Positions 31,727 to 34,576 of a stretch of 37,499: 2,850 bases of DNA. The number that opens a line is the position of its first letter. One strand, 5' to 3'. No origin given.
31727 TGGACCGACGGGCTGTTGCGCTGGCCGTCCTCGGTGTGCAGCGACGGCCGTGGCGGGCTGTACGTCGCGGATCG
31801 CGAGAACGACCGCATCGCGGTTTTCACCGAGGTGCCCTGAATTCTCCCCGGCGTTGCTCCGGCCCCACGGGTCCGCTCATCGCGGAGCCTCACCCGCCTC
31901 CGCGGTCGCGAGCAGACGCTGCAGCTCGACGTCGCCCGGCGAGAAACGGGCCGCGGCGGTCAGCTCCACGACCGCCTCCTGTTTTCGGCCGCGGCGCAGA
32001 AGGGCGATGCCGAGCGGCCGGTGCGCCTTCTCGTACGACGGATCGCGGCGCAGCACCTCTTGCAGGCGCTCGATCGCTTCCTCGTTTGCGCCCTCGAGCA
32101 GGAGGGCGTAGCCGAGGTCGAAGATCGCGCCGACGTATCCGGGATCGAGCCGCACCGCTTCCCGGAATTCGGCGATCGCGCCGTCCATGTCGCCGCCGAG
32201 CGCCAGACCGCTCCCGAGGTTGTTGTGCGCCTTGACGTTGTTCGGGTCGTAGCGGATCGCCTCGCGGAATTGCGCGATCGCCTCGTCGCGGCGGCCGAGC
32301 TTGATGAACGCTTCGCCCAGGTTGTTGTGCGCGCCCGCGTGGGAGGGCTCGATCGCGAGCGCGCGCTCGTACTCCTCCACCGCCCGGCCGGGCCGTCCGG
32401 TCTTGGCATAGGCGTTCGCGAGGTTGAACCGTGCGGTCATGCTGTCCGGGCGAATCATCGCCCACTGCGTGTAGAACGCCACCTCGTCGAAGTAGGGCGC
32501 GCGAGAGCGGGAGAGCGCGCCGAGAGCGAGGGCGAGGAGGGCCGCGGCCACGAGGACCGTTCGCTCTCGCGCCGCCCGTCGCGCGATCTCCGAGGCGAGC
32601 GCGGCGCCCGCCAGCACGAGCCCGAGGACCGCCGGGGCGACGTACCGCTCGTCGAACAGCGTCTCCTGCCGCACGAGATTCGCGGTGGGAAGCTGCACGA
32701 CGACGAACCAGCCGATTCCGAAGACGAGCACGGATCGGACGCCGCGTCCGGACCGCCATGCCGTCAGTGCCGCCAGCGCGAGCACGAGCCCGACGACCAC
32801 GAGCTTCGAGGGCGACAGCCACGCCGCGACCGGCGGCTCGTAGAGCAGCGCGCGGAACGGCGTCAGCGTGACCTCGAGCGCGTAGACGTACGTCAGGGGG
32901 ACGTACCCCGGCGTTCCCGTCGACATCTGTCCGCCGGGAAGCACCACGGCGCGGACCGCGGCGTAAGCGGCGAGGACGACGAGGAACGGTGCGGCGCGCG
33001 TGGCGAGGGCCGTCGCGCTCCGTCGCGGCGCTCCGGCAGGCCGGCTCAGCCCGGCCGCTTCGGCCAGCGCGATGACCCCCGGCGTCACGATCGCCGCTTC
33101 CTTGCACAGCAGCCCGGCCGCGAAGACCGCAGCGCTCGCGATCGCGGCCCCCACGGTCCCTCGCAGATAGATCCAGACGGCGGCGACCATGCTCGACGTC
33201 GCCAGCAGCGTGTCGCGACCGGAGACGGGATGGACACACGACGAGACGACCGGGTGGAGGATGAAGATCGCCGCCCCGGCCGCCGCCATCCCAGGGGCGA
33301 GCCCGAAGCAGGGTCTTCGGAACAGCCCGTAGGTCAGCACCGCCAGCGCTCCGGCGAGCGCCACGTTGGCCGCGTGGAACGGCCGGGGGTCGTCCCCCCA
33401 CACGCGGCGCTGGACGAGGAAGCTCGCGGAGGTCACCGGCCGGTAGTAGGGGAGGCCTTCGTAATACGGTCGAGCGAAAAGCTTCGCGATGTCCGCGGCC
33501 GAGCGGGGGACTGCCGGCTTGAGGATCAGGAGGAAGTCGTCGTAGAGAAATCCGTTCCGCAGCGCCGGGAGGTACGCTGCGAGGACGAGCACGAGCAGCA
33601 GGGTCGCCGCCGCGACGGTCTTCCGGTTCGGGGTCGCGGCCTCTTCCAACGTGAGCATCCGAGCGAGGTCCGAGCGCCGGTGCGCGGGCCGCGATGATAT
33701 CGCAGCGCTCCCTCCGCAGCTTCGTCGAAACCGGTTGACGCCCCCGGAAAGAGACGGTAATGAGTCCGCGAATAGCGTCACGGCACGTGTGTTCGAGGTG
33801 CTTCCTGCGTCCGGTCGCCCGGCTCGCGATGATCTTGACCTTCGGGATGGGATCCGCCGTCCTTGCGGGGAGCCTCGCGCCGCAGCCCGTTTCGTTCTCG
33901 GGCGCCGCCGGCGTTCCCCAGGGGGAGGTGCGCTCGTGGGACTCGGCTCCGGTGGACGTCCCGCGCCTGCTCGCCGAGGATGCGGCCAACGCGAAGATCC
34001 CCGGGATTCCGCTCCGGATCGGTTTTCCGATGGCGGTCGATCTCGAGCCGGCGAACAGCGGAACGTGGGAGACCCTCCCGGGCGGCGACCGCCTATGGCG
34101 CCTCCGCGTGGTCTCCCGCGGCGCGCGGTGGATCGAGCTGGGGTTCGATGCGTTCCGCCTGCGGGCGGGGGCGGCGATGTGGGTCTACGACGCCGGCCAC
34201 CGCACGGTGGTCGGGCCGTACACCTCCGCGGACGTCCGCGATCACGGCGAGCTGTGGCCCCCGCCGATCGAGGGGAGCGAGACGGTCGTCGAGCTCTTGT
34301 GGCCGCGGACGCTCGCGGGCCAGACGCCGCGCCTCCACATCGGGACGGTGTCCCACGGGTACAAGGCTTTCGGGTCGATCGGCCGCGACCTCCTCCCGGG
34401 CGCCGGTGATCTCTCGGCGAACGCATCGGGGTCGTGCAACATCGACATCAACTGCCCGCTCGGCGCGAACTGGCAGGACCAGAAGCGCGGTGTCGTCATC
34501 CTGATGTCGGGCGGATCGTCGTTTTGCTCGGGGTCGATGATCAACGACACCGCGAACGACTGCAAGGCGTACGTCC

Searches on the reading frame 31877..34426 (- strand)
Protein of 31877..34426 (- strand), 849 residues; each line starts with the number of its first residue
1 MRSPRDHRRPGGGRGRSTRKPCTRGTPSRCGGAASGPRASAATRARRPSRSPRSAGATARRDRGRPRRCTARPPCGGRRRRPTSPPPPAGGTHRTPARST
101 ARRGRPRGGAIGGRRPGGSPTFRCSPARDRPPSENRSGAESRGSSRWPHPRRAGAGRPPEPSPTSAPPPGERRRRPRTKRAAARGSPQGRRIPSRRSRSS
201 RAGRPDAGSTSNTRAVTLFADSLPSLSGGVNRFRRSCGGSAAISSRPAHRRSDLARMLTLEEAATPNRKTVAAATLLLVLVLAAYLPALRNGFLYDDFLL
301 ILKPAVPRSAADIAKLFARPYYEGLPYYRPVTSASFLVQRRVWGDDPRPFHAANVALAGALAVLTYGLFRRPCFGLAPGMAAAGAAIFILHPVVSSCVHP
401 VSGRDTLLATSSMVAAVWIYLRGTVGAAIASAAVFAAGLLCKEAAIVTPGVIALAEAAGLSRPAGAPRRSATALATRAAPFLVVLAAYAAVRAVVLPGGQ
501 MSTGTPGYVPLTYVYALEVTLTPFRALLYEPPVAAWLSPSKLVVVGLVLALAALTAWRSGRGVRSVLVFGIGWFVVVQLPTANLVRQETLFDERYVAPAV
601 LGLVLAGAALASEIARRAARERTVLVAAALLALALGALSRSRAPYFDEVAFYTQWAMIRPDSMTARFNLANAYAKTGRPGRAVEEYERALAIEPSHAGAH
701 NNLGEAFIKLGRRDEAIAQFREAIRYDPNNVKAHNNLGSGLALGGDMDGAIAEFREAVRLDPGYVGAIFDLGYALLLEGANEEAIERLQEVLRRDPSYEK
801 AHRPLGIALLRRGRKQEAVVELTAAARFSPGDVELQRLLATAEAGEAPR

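Call 9: search_protein_families(library=pfam, proteins=[window:31877-34426:-], max_evalue=0.001)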
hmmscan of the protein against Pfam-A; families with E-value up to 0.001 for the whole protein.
window:31877-34426:- (849 aa): 20 families
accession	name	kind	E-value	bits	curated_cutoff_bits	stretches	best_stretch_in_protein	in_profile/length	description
PF13414.12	TPR_11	-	2.8e-33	113.8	26.8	4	704-738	1-35/42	TPR repeat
PF07719.23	TPR_2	-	7.4e-30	101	27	2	698-730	2-34/34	Tetratricopeptide repeat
PF00515.34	TPR_1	-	1.4e-23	82.1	27.8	2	699-730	3-34/34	Tetratricopeptide repeat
PF13432.12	TPR_16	-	3.6e-23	82.1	32.7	3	703-764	3-64/65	Tetratricopeptide repeat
PF14559.12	TPR_19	-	8.4e-23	80.9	25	3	677-732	5-60/68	Tetratricopeptide repeat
PF13181.12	TPR_8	-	1.9e-21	74.8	25.7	2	698-730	2-34/34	Tetratricopeptide repeat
PF13431.12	TPR_17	-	1.3e-19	69.2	24.4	0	686-717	2-33/34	Tetratricopeptide repeat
PF13428.12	TPR_14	-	2e-15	56.2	23.5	1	666-705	4-43/44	Tetratricopeptide repeat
PF13176.12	TPR_7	-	4.9e-13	48.5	27.9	0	699-731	1-35/36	Tetratricopeptide repeat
PF13174.12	TPR_6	-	2.3e-11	44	26.3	0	703-729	6-32/33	Tetratricopeptide repeat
PF13424.12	TPR_12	-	5.2e-11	43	30.1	1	663-725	3-73/77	Tetratricopeptide repeat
PF14561.12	TPR_20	-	1.3e-10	41.9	25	1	749-800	6-57/90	Tetratricopeptide repeat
PF03704.23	BTAD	-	9.5e-10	39.4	22.1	2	756-819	53-116/146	Bacterial transcriptional activator domain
PF13371.12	TPR_9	-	2.3e-07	31.1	35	0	656-697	22-63/73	Tetratricopeptide repeat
PF24575.1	TPR_Slam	-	2e-06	28.6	35.2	0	651-720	37-104/104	Surface lipoprotein assembly modifier, N-terminal TPR repeats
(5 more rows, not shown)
